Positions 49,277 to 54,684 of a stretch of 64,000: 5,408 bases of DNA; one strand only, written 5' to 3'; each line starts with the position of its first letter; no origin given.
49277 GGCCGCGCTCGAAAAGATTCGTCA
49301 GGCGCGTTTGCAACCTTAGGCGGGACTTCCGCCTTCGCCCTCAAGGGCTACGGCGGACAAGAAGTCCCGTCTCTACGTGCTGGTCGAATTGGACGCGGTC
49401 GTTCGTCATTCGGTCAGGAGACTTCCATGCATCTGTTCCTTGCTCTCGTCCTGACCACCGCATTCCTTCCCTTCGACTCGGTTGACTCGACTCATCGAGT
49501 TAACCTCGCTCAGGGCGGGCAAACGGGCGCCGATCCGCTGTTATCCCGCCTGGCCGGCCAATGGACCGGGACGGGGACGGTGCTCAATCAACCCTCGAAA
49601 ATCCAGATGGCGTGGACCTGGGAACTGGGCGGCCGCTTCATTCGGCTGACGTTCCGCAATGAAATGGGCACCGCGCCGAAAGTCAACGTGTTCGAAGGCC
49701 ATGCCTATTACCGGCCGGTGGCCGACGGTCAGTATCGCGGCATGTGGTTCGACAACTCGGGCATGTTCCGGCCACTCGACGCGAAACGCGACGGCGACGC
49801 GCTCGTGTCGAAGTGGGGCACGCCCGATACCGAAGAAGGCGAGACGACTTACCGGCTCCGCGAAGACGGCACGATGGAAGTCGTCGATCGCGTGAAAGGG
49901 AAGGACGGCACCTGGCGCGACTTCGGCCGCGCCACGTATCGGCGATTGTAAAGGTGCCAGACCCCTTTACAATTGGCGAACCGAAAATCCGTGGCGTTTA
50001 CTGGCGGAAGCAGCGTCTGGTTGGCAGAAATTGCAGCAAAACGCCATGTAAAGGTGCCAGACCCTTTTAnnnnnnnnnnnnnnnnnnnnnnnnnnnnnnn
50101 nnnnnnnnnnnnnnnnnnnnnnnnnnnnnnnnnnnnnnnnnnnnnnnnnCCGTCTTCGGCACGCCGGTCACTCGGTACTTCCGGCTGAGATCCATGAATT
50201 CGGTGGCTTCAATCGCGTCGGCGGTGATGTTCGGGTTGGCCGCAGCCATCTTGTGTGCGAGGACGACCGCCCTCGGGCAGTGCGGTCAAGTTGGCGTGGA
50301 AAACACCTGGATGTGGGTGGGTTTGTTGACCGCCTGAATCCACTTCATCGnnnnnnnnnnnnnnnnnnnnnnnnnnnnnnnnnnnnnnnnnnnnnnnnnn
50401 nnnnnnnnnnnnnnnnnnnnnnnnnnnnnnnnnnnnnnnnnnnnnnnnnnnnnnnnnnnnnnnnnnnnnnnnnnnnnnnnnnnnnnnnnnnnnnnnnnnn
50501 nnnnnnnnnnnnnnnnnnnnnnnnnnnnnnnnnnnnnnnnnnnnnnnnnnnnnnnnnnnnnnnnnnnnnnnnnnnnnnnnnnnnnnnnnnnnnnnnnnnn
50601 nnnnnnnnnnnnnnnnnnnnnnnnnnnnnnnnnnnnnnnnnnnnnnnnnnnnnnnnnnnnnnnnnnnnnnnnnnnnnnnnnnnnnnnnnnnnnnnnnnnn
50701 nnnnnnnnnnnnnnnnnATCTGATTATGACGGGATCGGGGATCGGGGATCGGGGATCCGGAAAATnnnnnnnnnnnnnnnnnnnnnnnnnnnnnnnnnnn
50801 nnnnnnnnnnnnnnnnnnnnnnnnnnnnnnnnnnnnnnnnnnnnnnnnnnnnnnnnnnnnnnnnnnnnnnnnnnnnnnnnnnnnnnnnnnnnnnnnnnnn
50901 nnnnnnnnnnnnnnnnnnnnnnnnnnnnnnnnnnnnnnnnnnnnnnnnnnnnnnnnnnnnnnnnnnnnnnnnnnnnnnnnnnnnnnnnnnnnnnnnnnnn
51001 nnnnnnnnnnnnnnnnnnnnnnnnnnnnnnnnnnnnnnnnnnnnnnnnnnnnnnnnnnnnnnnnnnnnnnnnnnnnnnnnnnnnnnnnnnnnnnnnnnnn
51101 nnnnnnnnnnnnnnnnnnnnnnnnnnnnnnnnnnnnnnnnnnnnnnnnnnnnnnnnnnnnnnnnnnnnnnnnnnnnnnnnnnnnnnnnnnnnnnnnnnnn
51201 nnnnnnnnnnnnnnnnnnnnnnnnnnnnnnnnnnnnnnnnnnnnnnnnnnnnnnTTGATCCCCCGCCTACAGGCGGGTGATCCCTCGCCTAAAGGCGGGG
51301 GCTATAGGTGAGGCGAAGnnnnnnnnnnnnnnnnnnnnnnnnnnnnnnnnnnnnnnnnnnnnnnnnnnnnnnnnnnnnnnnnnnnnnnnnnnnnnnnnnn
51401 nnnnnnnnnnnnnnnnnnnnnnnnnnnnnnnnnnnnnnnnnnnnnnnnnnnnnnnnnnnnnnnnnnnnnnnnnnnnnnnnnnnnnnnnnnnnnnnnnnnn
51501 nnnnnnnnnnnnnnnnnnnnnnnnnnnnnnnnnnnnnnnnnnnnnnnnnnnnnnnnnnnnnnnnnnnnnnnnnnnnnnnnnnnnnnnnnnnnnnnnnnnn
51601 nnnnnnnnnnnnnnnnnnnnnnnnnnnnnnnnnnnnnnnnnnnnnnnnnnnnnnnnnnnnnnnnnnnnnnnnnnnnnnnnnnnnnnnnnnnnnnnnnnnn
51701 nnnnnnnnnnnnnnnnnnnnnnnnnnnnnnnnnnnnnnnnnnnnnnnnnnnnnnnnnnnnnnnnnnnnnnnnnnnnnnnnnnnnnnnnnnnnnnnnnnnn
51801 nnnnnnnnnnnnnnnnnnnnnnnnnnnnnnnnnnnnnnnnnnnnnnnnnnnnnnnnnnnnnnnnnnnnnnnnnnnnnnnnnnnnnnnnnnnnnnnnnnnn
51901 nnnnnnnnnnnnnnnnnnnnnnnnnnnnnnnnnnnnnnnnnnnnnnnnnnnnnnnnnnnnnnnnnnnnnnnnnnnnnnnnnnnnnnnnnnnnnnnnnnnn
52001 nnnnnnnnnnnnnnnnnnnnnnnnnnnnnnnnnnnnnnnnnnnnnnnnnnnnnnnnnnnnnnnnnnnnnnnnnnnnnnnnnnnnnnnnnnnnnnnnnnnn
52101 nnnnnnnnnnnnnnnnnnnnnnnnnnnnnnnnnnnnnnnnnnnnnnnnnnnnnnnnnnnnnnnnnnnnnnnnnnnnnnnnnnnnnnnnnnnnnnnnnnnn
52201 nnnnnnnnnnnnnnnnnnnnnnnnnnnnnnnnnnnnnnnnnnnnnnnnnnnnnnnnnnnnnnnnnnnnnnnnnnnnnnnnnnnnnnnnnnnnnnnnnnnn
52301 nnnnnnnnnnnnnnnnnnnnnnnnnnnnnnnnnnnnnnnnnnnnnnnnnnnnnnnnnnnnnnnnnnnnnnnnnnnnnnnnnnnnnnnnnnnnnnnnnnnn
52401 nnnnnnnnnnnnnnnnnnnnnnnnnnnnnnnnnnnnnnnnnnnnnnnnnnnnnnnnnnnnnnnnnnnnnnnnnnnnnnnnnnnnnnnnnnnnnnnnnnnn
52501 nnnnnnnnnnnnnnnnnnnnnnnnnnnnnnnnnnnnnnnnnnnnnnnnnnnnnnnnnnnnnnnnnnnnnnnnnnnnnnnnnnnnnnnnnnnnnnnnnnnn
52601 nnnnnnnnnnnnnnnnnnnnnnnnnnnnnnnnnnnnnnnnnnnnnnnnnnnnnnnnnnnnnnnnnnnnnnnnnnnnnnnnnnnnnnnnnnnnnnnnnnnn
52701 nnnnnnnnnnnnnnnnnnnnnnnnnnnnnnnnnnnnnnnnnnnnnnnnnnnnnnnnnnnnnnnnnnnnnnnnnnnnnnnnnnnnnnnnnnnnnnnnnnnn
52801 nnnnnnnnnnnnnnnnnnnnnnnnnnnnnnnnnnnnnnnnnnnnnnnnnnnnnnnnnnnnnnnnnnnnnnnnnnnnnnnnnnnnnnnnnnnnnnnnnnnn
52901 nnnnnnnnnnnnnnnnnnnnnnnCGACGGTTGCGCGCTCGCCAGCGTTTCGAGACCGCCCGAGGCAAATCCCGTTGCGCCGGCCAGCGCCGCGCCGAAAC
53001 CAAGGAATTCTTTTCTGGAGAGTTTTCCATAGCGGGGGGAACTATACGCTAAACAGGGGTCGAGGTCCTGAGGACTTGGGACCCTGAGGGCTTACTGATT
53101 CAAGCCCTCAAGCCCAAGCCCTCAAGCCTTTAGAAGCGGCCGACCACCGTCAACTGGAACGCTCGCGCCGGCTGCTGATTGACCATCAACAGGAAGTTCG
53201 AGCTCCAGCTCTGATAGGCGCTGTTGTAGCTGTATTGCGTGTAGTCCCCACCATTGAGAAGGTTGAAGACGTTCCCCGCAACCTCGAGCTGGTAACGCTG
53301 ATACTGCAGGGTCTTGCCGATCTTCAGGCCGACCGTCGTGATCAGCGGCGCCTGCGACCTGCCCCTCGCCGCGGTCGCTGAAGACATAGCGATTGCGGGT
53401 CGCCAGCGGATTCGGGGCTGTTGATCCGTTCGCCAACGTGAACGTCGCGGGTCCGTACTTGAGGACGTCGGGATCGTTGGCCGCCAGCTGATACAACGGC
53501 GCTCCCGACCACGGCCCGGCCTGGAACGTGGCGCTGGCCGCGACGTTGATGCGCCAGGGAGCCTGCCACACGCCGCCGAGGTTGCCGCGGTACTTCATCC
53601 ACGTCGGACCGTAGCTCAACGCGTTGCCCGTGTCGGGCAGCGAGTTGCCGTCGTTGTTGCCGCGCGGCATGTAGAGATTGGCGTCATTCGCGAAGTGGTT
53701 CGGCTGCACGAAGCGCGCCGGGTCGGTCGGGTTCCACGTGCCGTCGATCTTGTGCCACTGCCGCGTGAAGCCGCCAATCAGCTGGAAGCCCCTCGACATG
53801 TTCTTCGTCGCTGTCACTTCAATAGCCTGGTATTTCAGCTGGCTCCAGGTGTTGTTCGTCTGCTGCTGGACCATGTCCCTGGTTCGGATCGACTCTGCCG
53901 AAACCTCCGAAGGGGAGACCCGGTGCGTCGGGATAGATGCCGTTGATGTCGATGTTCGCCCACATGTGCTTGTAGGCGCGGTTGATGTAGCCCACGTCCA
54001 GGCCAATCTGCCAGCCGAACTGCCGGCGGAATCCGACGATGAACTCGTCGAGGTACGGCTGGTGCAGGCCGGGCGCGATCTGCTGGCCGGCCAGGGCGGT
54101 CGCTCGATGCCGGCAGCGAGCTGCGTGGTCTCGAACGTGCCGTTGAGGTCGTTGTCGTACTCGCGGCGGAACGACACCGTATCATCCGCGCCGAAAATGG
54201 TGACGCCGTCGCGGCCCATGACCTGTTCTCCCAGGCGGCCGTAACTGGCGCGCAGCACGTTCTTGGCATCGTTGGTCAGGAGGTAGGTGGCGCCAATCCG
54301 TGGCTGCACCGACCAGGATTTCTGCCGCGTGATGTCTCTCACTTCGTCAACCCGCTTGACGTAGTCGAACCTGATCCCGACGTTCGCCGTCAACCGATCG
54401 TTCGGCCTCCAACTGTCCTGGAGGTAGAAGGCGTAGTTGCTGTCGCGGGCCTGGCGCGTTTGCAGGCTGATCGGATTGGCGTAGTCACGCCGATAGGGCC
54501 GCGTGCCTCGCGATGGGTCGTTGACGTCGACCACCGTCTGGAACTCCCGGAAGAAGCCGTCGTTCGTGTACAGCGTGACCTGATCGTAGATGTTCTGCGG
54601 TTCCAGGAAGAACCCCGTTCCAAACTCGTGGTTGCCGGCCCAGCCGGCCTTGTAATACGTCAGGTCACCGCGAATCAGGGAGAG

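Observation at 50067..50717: Thioredoxin-fold PDO/AhpF-N-like oxidoreductase with selenocysteine in the redox motif (U-P-H-C), split in two by the ORF track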

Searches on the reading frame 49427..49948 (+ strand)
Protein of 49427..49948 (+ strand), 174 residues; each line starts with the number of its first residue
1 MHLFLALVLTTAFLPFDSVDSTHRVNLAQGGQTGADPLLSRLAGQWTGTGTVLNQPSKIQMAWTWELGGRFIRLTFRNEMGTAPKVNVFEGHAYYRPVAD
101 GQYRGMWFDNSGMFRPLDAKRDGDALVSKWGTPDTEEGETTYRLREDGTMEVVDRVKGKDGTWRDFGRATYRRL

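Call 29: search_protein_families(library=pfam, proteins=[window:49427-49948:+], max_evalue=0.00001)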
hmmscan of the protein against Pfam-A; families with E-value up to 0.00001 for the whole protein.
window:49427-49948:+ (174 aa): 0 families

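Call 49: search_protein_families(library=ncbifam, proteins=[window:49427-49948:+], max_evalue=0.01)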
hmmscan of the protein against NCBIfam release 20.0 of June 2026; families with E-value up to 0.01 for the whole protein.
window:49427-49948:+ (174 aa): 0 families

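Call 55: search_protein_families(library=pfam, proteins=[window:49427-49948:+], max_evalue=1)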
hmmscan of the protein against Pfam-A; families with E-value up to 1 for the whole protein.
window:49427-49948:+ (174 aa): 4 families
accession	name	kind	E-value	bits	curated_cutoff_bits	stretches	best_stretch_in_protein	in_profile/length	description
PF07617.17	DUF1579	-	2.3e-05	24.8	25.2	1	38-173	8-155/155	Protein of unknown function (DUF1579)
PF13159.12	DUF3994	-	0.11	12.9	25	1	120-152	30-62/123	Domain of unknown function (DUF3994)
PF08212.18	Lipocalin_2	-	0.12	12.7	24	1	134-165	23-54/146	Lipocalin-like domain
PF18692.7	DUF5640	-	0.18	12.1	28.5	0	125-153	2-28/85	Family of unknown function (DUF5640)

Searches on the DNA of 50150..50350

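Call 39: search_rna_families(source=window, start=50150, end=50350, threshold=evalue, max_evalue=10)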
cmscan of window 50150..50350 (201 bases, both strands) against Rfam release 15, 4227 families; matches with E-value up to 10: 3.
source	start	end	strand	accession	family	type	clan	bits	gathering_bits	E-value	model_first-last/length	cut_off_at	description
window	50201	50245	+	RF03047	RAGATH-16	Gene; sRNA;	-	16.7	65.6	0.79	1-72/72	no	RAGATH-16 RNA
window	50259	50274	-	RF01837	toga_FSE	Cis-reg; frameshift_element;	-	15.3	40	1.8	1-29/29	no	togavirus ribosomal frameshift element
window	50150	50168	-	RF02523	ROSE_3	Cis-reg; thermoregulator;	-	10.6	43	9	1-19/69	3'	Repression of heat shock gene expression (ROSE) element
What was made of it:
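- Tried and rejected: A permissive scan of 50150-50350 gave only chance-level hits with E of 0.8 or worse (call 39).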

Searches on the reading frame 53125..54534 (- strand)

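Call 29: search_protein_families(library=pfam, proteins=[window:53125-54534:-], max_evalue=0.00001)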
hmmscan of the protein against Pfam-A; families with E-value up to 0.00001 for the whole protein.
window:53125-54534:- (470 aa): 2 families
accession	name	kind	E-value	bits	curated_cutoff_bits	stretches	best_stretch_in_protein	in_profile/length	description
PF25183.1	OMP_b-brl_4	-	1.7e-12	47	30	1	24-66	358-400/838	Outer membrane beta barrel domain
PF00593.30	TonB_dep_Rec_b-barrel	-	2.7e-12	47.7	27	1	17-100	154-239/436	TonB dependent receptor-like, beta-barrel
